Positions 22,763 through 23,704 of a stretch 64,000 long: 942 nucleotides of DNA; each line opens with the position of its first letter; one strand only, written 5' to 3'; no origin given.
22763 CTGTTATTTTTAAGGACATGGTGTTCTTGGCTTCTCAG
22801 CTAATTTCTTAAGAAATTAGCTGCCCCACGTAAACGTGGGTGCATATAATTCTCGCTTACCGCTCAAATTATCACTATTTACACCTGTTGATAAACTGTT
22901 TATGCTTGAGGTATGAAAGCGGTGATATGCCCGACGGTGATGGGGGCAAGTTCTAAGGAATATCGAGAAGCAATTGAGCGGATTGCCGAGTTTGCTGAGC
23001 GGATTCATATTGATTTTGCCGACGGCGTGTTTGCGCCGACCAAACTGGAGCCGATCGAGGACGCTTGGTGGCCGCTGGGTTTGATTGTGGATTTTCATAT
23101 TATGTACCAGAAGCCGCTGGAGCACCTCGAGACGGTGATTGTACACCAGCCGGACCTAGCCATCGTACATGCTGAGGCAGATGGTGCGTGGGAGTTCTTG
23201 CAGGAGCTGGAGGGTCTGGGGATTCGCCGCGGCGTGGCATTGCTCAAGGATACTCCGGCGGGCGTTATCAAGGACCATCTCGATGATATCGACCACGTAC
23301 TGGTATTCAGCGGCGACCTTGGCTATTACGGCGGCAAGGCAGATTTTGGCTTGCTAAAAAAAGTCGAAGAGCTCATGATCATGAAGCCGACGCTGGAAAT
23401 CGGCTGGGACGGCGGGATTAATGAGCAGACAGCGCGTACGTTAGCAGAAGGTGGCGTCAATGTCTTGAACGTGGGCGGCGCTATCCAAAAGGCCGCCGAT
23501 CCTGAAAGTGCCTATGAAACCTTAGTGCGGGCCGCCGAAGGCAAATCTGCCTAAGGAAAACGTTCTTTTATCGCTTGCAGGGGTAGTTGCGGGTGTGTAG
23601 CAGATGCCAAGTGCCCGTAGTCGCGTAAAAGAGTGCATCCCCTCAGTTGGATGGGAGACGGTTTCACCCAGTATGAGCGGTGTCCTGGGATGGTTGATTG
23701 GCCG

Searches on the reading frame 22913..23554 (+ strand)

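Call 12: search_protein_families(library=pfam, proteins=[window:22913-23554:+])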
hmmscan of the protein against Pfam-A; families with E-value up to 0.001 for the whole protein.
window:22913-23554:+ (213 aa): 2 families
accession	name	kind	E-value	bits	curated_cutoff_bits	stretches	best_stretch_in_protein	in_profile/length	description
PF00834.25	Ribul_P_3_epim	-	1.7e-21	77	21.1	1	5-191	2-197/198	Ribulose-phosphate 3 epimerase family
PF00215.30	OMPdecase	-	0.00057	20.3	27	1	150-203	162-220/221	Orotidine 5'-phosphate decarboxylase / HUMPS family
